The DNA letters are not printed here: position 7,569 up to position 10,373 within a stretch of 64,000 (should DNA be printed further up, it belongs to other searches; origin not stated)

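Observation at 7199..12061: Coupled GmrSD-like + DUF262-only + single-HKD PLD nuclease operon: candidate three-component modification-dependent defence system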

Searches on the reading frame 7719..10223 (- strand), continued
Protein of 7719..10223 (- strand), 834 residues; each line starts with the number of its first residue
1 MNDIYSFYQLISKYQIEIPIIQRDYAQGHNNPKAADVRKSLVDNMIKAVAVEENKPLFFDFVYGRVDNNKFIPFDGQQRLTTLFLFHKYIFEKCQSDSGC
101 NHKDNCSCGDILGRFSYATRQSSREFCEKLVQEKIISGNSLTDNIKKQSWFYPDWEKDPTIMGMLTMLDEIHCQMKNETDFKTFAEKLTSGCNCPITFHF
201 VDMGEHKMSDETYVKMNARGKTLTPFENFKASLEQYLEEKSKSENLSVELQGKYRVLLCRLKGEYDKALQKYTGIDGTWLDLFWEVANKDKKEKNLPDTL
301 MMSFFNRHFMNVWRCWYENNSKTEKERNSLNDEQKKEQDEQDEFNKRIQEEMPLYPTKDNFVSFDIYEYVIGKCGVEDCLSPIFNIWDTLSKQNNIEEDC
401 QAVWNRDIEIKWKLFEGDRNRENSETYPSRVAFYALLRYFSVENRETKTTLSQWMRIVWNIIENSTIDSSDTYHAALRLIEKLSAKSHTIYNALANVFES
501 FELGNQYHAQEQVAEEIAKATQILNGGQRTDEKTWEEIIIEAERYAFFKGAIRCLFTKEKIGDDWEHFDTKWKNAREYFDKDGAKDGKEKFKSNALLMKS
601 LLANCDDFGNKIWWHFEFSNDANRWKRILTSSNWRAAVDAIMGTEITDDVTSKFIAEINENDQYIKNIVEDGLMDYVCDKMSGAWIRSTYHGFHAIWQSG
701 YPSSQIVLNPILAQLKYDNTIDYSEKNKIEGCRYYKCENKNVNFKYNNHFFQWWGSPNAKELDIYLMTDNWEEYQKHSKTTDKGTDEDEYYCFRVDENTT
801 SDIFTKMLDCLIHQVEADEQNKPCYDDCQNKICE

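Call 52: search_protein_families(library=pfam, proteins=[L009:12283-12816:+, L016:10510-11034:+, L006:13487-14134:+, L016:14059-15060:+, L010:359-1942:-, L011:3694-4788:-], max_evalue=0.001)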
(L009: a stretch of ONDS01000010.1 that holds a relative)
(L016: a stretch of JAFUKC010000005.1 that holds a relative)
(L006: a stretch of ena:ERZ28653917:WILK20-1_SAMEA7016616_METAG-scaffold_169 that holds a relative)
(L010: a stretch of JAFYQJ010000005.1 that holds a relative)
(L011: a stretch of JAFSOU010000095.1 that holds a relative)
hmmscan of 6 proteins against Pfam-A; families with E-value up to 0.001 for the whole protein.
L009:12283-12816:+ (177 aa): 0 families

L016:10510-11034:+ (174 aa): 1 family
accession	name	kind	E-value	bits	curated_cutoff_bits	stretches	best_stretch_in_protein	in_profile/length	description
PF18143.6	HAD_SAK_2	-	1.8e-25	90.4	27.5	1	8-165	1-139/139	HAD domain in Swiss Army Knife RNA repair proteins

L006:13487-14134:+ (215 aa): 0 families

L016:14059-15060:+ (333 aa): 1 family
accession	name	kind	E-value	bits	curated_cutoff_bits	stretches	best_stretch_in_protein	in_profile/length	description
PF20194.3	DUF6557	-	3.4e-06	28.1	27.8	1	3-128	1-139/144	Family of unknown function (DUF6557)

L010:359-1942:- (527 aa): 7 families
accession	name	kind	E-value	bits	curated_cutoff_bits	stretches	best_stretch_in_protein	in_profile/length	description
PF20030.5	bpMoxR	-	1.6e-53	181.3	27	1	6-180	2-173/205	MoxR domain in the MoxR-vWA-beta-propeller ternary systems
PF07728.20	AAA_5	-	2.1e-26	93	22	1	38-167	2-139/139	AAA domain (dynein-related subfamily)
PF17868.7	AAA_lid_8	-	2e-20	72.8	22.8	1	224-299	3-71/72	AAA lid domain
PF07726.17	AAA_3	-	3.4e-08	33.9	27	1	39-168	3-130/131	ATPase family associated with various cellular activities (AAA)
PF00004.35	AAA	-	3.7e-05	24.6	21.2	1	39-170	2-126/131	ATPase family associated with various cellular activities (AAA)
PF00158.32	Sigma54_activat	-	0.00045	20.4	20.2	0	105-152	95-143/168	Sigma-54 interaction domain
PF01078.27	Mg_chelatase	-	0.00074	19.4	20.3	0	29-66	15-53/207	Magnesium chelatase, subunit ChlI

L011:3694-4788:- (364 aa): 2 families
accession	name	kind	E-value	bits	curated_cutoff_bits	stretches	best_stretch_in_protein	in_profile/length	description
PF13310.11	Virulence_RhuM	-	3e-21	76.3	33.7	1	91-162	2-70/252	Virulence protein RhuM family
PF02661.23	Fic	-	2.5e-12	47.9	24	1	241-309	17-93/93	Fic/DOC family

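Call 72: find_encoding_contigs(protein=P0001, flank=6000, max_places=2)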
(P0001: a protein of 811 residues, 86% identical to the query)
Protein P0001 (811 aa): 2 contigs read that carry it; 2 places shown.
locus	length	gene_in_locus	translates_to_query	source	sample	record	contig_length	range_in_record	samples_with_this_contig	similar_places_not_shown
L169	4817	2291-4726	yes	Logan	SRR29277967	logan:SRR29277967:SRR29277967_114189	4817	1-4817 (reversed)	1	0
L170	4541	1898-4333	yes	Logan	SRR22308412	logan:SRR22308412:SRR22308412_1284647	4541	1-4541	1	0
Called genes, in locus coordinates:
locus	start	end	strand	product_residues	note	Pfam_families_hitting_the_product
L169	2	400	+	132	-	?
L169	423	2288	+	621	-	PF03235:GmrSD_N, PF07510:GmrSD_C (faint)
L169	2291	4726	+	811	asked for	PF03235:GmrSD_N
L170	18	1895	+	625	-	PF03235:GmrSD_N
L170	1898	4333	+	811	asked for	PF03235:GmrSD_N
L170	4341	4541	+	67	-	?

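Call 73: find_encoding_contigs(protein=P0003, flank=6000, max_places=2)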
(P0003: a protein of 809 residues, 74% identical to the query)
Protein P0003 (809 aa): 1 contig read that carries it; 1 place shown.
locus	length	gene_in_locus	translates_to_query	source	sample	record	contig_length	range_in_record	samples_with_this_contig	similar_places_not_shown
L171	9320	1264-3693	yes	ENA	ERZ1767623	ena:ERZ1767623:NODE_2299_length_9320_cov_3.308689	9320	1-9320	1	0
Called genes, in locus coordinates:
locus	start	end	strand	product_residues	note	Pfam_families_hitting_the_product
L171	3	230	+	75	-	?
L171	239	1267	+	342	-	PF07510:GmrSD_C (faint)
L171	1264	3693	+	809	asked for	PF03235:GmrSD_N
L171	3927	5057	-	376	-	PF01702:TGT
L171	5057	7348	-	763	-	PF01966:HD (faint), PF13328:HD_4, PF04607:RelA_SpoT, PF02824:TGS, PF19296:RelA_AH (weak), PF28438:RelA_RIS, PF13291:ACT_4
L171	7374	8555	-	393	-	PF18911:PKD_4 (weak), PF13585:CHU_C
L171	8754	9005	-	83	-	-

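Call 74: find_encoding_contigs(protein=P0005, flank=6000, max_places=2)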
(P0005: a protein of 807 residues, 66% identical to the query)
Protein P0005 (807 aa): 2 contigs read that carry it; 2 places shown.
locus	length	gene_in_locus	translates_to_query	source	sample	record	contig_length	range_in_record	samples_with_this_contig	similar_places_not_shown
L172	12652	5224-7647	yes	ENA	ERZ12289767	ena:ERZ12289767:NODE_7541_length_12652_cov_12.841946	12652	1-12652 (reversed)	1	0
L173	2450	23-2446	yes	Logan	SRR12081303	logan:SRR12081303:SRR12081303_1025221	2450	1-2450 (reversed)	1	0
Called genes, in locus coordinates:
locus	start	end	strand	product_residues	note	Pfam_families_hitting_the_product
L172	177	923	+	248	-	-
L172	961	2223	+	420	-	PF01139:RtcB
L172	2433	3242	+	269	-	PF03747:ADP_ribosyl_GH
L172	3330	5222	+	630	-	PF03235:GmrSD_N, PF07510:GmrSD_C (faint)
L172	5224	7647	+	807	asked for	PF03235:GmrSD_N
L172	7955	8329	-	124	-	PF01541:GIY-YIG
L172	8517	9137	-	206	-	PF10543:ORF6N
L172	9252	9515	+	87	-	-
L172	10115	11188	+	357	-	PF00204:DNA_gyraseB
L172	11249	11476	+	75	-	-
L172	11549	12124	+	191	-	-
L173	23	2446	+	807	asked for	PF03235:GmrSD_N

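Call 75: find_encoding_contigs(protein=P0006, flank=6000, max_places=2)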
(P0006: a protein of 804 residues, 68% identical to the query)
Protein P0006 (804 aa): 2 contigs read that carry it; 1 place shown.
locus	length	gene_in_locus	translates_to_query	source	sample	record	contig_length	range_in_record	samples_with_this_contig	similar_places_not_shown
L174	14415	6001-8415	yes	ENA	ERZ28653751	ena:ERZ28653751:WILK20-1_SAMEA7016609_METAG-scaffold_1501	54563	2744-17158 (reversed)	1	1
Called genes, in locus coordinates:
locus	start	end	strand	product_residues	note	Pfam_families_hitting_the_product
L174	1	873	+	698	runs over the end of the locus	PF22745:Nlig-Ia, PF01653:DNA_ligase_aden, PF03120:OB_DNA_ligase, PF03119:DNA_ligase_ZBD, PF12826:HHH_2, PF14520:HHH_5 (weak), PF00533:BRCT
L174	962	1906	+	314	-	PF13280:WYL, PF25583:WCX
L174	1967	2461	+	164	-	PF00929:RNase_T, PF16473:Rv2179c-like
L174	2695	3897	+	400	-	PF00091:Tubulin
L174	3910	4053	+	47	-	-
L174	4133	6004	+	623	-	PF03235:GmrSD_N, PF07510:GmrSD_C (faint)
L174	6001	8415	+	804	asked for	PF03235:GmrSD_N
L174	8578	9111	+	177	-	-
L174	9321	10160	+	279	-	PF06745:ATPase (faint), PF13481:AAA_25 (faint)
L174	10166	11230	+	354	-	-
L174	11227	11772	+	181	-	PF13091:PLDc_2, PF00614:PLDc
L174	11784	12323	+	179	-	-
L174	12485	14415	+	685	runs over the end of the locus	PF07556:DUF1538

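Call 87: search_protein_families(library=pfam, alignment_id=A6, max_evalue=0.01)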
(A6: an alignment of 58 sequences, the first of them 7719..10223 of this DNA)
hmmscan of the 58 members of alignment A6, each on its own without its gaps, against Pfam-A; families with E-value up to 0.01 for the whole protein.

A. member 1, window:7719-10223:- (834 aa): 1 family
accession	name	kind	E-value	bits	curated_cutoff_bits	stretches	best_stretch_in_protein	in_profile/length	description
PF03235.19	GmrSD_N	-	1.5e-20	74.6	33.2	1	9-233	3-198/199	GmrSD restriction endonuclease, N-terminal domain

B. families by the number of members that match (of 58 scanned): 2 families
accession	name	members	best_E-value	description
PF03235.19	GmrSD_N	58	1.5e-23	GmrSD restriction endonuclease, N-terminal domain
PF07808.18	RED_N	1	0.0097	RED-like protein N-terminal region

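Call 88: search_solved_structures(query=A6, max_evalue=1, show_alignments=1)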
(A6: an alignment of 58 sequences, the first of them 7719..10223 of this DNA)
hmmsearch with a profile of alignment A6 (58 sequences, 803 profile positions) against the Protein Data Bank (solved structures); distinct sequences matched with E-value up to 1: 2.
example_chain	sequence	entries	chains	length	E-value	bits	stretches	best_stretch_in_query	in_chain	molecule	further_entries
20yv_A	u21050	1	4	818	9.2e-05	24.1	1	8-87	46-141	DUF262 domain-containing protein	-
6jiv_D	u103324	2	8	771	0.16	13.4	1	69-89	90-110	SspE protein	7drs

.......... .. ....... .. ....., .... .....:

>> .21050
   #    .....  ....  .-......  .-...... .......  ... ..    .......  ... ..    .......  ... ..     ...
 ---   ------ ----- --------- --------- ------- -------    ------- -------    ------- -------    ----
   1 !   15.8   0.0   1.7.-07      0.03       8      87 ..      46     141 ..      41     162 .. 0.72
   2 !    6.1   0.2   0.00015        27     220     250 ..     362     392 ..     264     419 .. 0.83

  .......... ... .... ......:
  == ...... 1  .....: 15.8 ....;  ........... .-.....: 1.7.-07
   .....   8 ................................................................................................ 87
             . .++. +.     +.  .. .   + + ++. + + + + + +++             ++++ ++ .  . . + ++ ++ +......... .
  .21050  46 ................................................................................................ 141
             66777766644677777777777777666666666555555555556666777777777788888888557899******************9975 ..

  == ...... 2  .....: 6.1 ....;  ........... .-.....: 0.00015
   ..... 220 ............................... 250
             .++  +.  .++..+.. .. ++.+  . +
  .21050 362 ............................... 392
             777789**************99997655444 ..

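Call 90: search_dna_similar(query=window:7719-10223:-, collection=plasmids, mode=protein, max_evalue=1e-10, max_rows=30)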
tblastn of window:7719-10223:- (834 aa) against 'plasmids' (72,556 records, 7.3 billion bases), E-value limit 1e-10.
Records with a match: 18; places in all: 18; records where one place covers at least 80% of the query: 0.
Best place of each record, by identity: <60% 18.
By first word of the organism name: Rhodococcus 3; Bartonella 2; Entomospira 2; Paenarthrobacter 2; Aliarcobacter 1; Chryseobacterium 1; Pseudoalteromonas 1; Peptoclostridium 1; Paenisporosarcina 1; Hymenobacter 1; and 3 more.
By predicted mobility (MOB-suite, as given by PLSDB): non-mobilizable 15; conjugative 3.
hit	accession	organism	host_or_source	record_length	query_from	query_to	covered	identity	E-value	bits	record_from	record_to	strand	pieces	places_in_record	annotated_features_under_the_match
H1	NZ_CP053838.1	Aliarcobacter faecis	Cell culture,Human septic tank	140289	4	643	77%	28.4%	2e-46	188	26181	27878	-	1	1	DUF262 domain-containing protein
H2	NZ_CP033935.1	Chryseobacterium balustinum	fish,pure isolate,blood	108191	6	556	66%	32.0%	2e-55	216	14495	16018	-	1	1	DUF262 domain-containing protein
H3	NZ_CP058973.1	Pseudoalteromonas sp. JSTW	cell culture,marine sediment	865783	6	539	64%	30.0%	1e-46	189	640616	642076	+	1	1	DUF262 domain-containing protein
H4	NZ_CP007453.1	Peptoclostridium acidaminophilum DSM 3953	black mud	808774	15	472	55%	29.8%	1e-36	157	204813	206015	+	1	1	DUF262 domain-containing protein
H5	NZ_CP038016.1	Paenisporosarcina antarctica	Antarctica: Sea off King George Island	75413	5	495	59%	27.7%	2e-41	172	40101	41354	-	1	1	DUF262 domain-containing protein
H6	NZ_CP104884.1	Bartonella sp. HY328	pure-culture,feces of bat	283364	1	392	47%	34.6%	8e-50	198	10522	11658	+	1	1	DUF262 domain-containing protein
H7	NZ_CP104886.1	Bartonella sp. HY329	pure-culture,feces of bat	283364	1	392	47%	34.6%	8e-50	198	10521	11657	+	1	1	DUF262 domain-containing protein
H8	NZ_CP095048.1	Hymenobacter cellulosilyticus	single cell,air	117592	6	315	37%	35.5%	3e-42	175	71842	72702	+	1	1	DUF262 domain-containing protein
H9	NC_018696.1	Paraburkholderia phenoliruptrix BR3459a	Mimosa flocculosa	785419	15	306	35%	35.5%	9e-41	170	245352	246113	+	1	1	DUF262 domain-containing protein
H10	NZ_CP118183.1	Entomospira culicis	Culex pipiens,cell culture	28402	6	284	33%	35.7%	1e-36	157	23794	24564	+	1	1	DUF262 domain-containing protein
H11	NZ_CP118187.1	Entomospira culicis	Culex pipiens,cell culture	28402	6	284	33%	35.7%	1e-36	157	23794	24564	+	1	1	DUF262 domain-containing protein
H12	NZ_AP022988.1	Bacillus cereus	-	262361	6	238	28%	42.7%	5e-47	190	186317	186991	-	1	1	DUF262 domain-containing protein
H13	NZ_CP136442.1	Paenarthrobacter sp. AT5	atrazine-producing pesticide factory ...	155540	15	285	32%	35.8%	3e-42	175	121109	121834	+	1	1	DUF262 domain-containing protein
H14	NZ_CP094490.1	Paenarthrobacter ureafaciens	soil,farmland soil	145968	15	285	32%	35.8%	4e-42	174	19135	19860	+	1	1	DUF262 domain-containing protein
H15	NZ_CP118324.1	Rhodococcus sp. DK176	pure culture,crude oil-contaminated soil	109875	16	262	30%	37.3%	2e-36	157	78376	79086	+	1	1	DUF262 domain-containing protein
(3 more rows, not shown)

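Call 91: get_annotated_region(hit=H3, flank=5000)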
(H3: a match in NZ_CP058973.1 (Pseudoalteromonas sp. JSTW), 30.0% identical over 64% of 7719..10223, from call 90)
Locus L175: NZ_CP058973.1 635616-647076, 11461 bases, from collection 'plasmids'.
description: Pseudoalteromonas sp. JSTW plasmid pjat527, complete sequence
organism: Pseudoalteromonas sp. JSTW (NCBI taxid 2752475)
taxonomy: Bacteria; Pseudomonadota; Gammaproteobacteria; Alteromonadales; Pseudoalteromonadaceae; Pseudoalteromonas; Pseudoalteromonas sp. JSTW
host: -; source: cell culture,marine sediment; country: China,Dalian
typing (MOB-suite, as given by PLSDB): non-mobilizable
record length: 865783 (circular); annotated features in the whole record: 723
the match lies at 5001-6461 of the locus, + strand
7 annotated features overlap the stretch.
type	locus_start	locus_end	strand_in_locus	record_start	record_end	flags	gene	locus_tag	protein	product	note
CDS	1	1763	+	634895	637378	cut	-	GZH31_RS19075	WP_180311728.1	type I restriction-modification system subunit M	GO:0006306 - DNA methylation [Evidence IEA]; GO:0009307 - DNA restriction-modification system [Evidence IEA]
CDS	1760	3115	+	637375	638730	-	-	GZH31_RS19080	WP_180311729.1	restriction endonuclease subunit S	GO:0006304 - DNA modification [Evidence IEA]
CDS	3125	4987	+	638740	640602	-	-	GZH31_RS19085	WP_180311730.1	DUF262 domain-containing protein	-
CDS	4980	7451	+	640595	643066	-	-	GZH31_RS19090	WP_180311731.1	DUF262 domain-containing protein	-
CDS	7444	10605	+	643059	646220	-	-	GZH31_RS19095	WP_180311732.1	HsdR family type I site-specific deoxyribonuclease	GO:0009307 - DNA restriction-modification system [Evidence IEA]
CDS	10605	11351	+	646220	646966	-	-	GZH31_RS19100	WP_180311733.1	SprT family zinc-dependent metalloprotease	GO:0006508 - proteolysis [Evidence IEA]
CDS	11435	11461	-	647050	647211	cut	-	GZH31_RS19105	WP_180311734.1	SEC-C metal-binding domain-containing protein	-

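Call 92: search_protein_families(library=pfam, proteins=[L175:3125-4987:+, L175:4980-7451:+], max_evalue=0.01)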
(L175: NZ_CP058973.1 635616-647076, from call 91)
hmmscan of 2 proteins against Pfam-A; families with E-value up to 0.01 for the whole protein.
L175:3125-4987:+ (620 aa): 2 families
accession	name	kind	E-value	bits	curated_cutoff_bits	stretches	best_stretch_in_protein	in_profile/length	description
PF03235.19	GmrSD_N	-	2.1e-32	113.3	33.2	1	13-209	2-199/199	GmrSD restriction endonuclease, N-terminal domain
PF07510.16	GmrSD_C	-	5.1e-07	30.1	23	1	519-601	70-137/138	GmrSD restriction endonucleases, C-terminal domain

L175:4980-7451:+ (823 aa): 1 family
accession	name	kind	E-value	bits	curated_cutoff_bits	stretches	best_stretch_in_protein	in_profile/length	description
PF03235.19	GmrSD_N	-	5.5e-21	76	33.2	1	13-236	5-198/199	GmrSD restriction endonuclease, N-terminal domain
